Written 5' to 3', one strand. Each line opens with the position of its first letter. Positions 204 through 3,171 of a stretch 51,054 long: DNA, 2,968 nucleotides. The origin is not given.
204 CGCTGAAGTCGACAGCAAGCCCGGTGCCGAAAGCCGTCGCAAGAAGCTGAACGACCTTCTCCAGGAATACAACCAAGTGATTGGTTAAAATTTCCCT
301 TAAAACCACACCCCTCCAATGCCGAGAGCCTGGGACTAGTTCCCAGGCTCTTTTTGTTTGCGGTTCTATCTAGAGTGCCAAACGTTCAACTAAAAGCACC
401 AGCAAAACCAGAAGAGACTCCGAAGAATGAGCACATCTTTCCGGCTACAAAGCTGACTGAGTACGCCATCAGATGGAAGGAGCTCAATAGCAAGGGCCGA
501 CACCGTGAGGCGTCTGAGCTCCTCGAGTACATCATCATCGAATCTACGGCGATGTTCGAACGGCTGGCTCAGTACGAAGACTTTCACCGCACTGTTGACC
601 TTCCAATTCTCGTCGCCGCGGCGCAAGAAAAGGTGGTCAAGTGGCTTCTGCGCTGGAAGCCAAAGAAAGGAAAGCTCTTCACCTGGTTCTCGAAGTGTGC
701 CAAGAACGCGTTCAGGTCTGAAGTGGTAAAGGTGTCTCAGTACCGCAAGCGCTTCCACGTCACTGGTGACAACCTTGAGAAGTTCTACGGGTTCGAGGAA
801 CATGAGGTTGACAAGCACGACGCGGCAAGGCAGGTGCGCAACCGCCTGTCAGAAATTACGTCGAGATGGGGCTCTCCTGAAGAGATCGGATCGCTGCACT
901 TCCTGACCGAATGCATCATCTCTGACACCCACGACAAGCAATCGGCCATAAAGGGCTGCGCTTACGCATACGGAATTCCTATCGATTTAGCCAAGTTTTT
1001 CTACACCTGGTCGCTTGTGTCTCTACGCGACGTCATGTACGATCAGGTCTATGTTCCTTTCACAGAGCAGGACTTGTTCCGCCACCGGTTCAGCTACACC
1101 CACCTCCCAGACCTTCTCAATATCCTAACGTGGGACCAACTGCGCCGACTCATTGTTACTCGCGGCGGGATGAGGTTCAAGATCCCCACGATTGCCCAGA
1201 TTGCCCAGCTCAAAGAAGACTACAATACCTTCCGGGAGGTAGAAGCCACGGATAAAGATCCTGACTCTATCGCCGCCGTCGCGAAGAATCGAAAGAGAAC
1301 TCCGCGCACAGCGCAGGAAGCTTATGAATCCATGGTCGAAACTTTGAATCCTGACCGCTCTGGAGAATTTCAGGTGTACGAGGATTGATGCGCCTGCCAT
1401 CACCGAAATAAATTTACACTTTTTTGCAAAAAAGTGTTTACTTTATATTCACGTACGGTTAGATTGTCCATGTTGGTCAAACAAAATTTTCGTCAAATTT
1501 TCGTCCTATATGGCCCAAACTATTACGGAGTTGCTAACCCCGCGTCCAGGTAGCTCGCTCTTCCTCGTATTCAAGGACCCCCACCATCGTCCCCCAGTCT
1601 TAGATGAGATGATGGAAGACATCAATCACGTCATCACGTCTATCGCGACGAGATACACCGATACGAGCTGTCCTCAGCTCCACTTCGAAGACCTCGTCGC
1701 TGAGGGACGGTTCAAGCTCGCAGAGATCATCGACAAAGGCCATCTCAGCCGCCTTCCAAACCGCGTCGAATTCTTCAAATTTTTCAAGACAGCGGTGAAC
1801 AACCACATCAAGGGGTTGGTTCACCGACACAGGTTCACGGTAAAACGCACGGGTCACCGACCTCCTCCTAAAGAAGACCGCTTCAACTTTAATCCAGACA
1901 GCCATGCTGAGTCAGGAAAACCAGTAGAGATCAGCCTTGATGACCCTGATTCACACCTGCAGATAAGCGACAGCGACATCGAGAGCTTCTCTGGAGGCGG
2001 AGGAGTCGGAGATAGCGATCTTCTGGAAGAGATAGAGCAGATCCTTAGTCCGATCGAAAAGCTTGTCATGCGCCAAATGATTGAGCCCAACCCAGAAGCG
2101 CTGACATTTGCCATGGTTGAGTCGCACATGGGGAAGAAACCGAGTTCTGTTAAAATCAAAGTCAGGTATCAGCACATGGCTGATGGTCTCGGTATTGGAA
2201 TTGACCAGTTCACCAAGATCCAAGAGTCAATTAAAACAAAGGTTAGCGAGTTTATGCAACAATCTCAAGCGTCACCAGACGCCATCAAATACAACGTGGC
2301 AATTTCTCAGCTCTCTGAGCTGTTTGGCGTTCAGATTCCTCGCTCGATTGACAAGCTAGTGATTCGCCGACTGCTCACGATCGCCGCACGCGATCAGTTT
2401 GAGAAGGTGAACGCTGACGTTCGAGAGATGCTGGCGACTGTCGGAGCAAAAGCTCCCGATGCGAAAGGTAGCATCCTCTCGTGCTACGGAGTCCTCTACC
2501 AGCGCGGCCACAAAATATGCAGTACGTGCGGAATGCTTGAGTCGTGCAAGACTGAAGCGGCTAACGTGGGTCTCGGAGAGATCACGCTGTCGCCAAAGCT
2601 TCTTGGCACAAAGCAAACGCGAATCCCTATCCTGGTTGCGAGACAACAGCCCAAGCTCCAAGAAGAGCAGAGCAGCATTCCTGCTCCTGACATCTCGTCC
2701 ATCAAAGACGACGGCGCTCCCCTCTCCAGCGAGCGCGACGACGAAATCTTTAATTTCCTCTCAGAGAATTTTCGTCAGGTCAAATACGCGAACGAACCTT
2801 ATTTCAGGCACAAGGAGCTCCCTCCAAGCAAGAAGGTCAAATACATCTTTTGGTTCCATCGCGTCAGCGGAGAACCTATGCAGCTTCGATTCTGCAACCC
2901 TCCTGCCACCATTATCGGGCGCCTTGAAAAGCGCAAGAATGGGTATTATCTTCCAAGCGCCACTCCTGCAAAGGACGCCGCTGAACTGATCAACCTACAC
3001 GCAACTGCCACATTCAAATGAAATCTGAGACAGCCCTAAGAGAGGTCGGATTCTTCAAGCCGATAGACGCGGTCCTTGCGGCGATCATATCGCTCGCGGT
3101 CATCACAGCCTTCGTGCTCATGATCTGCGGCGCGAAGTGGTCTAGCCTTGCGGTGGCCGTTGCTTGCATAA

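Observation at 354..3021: Two adjacent gp55-like late-sigma paralogs, the second with a 300-aa Cys-cluster C-terminal extension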

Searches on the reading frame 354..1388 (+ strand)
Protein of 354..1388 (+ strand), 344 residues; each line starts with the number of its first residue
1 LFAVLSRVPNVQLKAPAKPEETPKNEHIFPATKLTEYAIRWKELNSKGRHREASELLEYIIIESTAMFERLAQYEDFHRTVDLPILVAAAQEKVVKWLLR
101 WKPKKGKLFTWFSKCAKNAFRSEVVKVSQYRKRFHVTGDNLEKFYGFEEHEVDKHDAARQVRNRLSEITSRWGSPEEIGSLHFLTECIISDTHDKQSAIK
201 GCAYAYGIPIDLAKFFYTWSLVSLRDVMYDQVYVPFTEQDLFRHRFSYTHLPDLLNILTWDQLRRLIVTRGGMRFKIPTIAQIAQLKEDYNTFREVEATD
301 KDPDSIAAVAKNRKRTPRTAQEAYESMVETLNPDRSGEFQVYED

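Call 3: search_protein_families(library=pfam, proteins=[window:354-1388:+], max_evalue=10)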
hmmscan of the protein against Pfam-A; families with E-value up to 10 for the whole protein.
window:354-1388:+ (344 aa): 0 families

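Call 4: search_protein_families(library=phrogs, proteins=[window:354-1388:+], max_evalue=1)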
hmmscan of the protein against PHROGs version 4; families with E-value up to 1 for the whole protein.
window:354-1388:+ (344 aa): 2 families
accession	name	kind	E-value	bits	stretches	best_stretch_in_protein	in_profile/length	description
phrog_836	-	transcription regulation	0.1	13.7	1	251-327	48-120/133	late transcriptional activator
phrog_234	-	transcription regulation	0.18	12.8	1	30-155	12-137/181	late sigma transcription factor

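Call 5: search_protein_families(library=ncbifam, proteins=[window:354-1388:+], max_evalue=10)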
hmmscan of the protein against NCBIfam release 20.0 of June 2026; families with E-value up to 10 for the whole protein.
window:354-1388:+ (344 aa): 0 families

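Call 9: search_dna_similar(query=window:354-1388:+, collection=phages, mode=protein, max_evalue=0.01)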
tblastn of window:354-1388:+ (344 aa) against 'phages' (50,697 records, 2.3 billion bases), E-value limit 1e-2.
No match.

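Call 12: search_solved_structures(query=window:354-1388:+, max_evalue=10, show_alignments=2)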
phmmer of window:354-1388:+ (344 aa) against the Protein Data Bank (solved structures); distinct sequences matched with E-value up to 10: 1.
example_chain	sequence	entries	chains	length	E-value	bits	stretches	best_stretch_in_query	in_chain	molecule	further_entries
1oww_A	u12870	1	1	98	1.3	11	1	14-54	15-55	Fibronectin first type III module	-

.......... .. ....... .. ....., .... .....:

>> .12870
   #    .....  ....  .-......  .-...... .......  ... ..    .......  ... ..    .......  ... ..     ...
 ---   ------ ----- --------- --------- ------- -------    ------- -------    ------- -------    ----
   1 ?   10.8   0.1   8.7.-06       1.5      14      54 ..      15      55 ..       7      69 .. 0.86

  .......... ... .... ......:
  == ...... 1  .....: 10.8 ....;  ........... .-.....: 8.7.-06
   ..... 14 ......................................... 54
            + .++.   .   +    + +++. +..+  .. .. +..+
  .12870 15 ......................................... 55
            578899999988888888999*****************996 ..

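Call 16: find_homologous_proteins(query=window:354-1388:+, max_evalue=0.001)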
Query window:354-1388:+ (344 aa): 299 proteins with E <= 0.001 among 2952 candidates; the best 120 are listed.
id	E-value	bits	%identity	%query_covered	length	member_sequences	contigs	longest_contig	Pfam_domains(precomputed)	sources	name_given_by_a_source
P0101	9.9e-232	786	100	100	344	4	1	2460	-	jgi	-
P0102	3.7e-182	623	83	94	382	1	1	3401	-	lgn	-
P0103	1.4e-160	552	72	93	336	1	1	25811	-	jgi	jgi:hypothetical protein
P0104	6.6e-160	550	70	94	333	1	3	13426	-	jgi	jgi:hypothetical protein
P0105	1.6e-158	545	69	94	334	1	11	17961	-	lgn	-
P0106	4.6e-158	543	69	94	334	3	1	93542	-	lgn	-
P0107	1.9e-156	538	70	95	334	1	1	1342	-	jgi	jgi:hypothetical protein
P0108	1.4e-149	516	65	96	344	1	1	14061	-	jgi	jgi:hypothetical protein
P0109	2.1e-141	489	63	96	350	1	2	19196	-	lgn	-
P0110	2.4e-141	488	61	96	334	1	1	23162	-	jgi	jgi:hypothetical protein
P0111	2.0e-140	485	61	96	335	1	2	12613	-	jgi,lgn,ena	-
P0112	5.2e-140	484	62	97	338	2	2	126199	-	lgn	-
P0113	7.1e-140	484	62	96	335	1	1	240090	-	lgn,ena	-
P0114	1.4e-139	483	62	93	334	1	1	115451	-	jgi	jgi:hypothetical protein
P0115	3.7e-139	481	62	96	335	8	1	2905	-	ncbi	-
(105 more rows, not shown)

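Call 21: search_solved_structures(query=A1, max_evalue=10, show_alignments=3)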
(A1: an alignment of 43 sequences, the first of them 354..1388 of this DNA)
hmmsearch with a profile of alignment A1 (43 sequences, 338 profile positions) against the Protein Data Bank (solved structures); distinct sequences matched with E-value up to 10: 0.

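Call 25: search_protein_families(library=phrogs, alignment_id=A1, max_evalue=1)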
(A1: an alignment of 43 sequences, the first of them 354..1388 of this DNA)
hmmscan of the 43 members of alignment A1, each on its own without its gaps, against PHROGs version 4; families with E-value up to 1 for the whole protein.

A. member 1, window:354-1388:+ (344 aa): 2 families
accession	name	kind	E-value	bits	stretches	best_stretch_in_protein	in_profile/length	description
phrog_836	-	transcription regulation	0.1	13.7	1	251-327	48-120/133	late transcriptional activator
phrog_234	-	transcription regulation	0.18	12.8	1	30-155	12-137/181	late sigma transcription factor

B. families by the number of members that match (of 43 scanned): 33 families (the first 25 are shown)
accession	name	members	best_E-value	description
phrog_836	-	42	2e-10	late transcriptional activator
phrog_234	-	28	0.00034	late sigma transcription factor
phrog_532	-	3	0.022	late transcriptional activator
phrog_1740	-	3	0.046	RNA polymerase sigma factor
phrog_961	-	2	0.039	-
phrog_10635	-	2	0.12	-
phrog_28453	-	2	0.15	-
phrog_6273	-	1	0.022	-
phrog_6119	-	1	0.04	-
phrog_15555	-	1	0.066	tail assembly chaperone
phrog_8746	-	1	0.071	tail fiber assembly protein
phrog_433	-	1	0.073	-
phrog_30992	-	1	0.078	-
phrog_20663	-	1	0.084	-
phrog_21564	-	1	0.1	-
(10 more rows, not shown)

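Call 26: search_protein_families(library=pfam, alignment_id=A1, max_evalue=1)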
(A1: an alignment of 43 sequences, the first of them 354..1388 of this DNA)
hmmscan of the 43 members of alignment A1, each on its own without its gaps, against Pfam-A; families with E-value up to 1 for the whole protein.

A. member 1, window:354-1388:+ (344 aa): 0 families

B. families by the number of members that match (of 43 scanned): 29 families (the first 25 are shown)
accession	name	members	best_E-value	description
PF08765.17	Mor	23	6.1e-06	Mor transcription activator family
PF04542.20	Sigma70_r2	13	0.0073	Sigma-70 region 2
PF05321.16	HHA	6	0.015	Haemolysin expression modulating protein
PF08376.15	NIT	3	0.0024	Nitrate and nitrite sensing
PF25423.1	DUF7893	3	0.022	Domain of unknown function (DUF7893)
PF07862.16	Nif11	3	0.2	Nif11 domain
PF22721.1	TBP-TOTE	2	0.0065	TATA-binding-like protein domain of the TOTE conflict systems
PF06034.16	DUF919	2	0.074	Nucleopolyhedrovirus protein of unknown function (DUF919)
PF15731.11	MqsA_antitoxin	2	0.14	Antitoxin component of bacterial toxin-antitoxin system, MqsA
PF25042.1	DUF7787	1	0.013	Domain of unknown function (DUF7787)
PF21071.3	LARP1_HEAT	1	0.032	LARP1 HEAT repeat region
PF13041.12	PPR_2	1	0.052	PPR repeat family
PF08843.17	AbiEii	1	0.075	Nucleotidyl transferase AbiEii toxin, Type IV TA system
PF14684.11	Tricorn_C1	1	0.077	Tricorn protease C1 domain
PF13017.12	Maelstrom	1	0.088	piRNA pathway germ-plasm component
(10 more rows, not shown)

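Call 30: predict_structure(alignment_id=A1)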
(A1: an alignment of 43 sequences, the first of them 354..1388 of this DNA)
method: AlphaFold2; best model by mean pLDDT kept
length: 344 residues; sequences in the alignment: 43
mean_pLDDT: 84.7   pTM: 0.39
mean pLDDT of the five models: 84.7, 82.2, 81.8, 81.6, 76.7
residues with pLDDT >= 90: 207; 70-90: 78; 50-70: 27; < 50: 32
segments of 3 or more residues with pLDDT < 50: 1-5, 10-16, 136-153
pLDDT, mean of each block of 10 residues (from residue 1): 45 50 66 94 95 94 95 94 95 95 94 96 92 58 42 61 86 91 93 93 96 96 85 70 86 89 91 88 95 95 94 95 95 83 67
secondary structure, 60 per line:
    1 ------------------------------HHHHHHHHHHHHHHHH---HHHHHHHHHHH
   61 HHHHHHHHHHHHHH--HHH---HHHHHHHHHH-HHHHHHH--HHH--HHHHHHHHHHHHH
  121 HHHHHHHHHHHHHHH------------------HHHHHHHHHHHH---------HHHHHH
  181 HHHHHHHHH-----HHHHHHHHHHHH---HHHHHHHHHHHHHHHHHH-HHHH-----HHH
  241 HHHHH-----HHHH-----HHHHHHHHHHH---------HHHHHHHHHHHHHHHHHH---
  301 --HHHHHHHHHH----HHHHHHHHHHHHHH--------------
elements in order: H31-46 H50-74 H83-92 H94-100 H108-135 H154-165 H175-189 H195-206 H210-227 H229-232 H238-245 H251-254 H260-270 H280-297 H303-312 H317-330

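Call 106: find_related_loci(query=A1, collection=viral_contigs, flank=4000)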
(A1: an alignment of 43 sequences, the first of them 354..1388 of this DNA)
Query A1 (344 aa) in viral_contigs; peptide patterns used: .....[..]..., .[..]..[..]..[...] (x = any residue, [..] = any of these).
53 stretches matched a pattern; 23 encode a relative of the query (tblastn E <= 1e-3); 22 distinct loci.
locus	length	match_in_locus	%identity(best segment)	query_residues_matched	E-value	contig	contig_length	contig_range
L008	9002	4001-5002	60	12-344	4e-143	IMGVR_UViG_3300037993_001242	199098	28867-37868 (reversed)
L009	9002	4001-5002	60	12-344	4e-143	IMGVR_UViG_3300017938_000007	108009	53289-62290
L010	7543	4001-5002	60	5-342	4e-142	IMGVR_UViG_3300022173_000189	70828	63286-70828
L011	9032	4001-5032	57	3-343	2e-140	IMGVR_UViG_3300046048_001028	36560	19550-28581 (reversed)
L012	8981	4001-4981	65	18-342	7e-154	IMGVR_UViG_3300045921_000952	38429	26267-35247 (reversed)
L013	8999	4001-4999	58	9-344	3e-136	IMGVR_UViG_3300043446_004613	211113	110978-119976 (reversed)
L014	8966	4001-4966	57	22-343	8e-135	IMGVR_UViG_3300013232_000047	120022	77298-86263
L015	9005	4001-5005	59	14-342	3e-133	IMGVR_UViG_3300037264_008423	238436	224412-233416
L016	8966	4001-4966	58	21-342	8e-133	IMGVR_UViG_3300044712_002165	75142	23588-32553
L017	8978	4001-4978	57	19-344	5e-132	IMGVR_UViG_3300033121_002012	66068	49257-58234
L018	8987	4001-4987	52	17-344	2e-122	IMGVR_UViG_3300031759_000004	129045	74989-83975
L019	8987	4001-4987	52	17-344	2e-122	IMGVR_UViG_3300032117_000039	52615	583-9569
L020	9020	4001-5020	49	20-344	8e-112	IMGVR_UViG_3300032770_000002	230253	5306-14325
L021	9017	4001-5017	60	4-344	9e-139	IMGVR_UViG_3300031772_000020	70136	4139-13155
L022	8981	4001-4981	49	17-343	3e-109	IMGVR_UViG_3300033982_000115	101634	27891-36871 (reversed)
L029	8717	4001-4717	42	114-341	7e-67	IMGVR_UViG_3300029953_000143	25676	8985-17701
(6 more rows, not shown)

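Call 107: find_related_loci(query=A1, collection=genome_contigs, flank=4000)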
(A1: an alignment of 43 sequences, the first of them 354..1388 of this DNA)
Query A1 (344 aa) in genome_contigs; peptide patterns used: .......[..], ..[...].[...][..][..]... (x = any residue, [..] = any of these).
36 stretches matched a pattern; 1 encode a relative of the query (tblastn E <= 1e-3); 1 distinct loci.
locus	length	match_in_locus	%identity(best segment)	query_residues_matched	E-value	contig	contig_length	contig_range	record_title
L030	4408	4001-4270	68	24-113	9e-37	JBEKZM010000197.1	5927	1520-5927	MAG: Verrucomicrobiota bacterium isolate SPRUCE 6 SPRUCE_6_197, whole genome shotgun sequence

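Call 112: search_protein_families(library=pfam, proteins=[L029:2417-4741:+], max_evalue=0.01)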
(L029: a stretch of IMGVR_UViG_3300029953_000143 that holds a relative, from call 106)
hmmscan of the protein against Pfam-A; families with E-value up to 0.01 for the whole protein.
L029:2417-4741:+ (775 aa): 2 families
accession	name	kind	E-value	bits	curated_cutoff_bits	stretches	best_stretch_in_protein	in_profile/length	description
PF03161.18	LAGLIDADG_2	-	9.6e-18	65.1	25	1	239-427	1-168/168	LAGLIDADG DNA endonuclease family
PF14890.11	Intein_splicing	-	2.9e-06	27.6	35.8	1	139-280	4-112/155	Intein splicing domain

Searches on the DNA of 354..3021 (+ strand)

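Call 7: search_dna_similar(query=window:354-3021:+, collection=phages, mode=distant)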
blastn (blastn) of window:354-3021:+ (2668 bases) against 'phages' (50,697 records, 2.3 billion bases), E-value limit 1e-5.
No match.
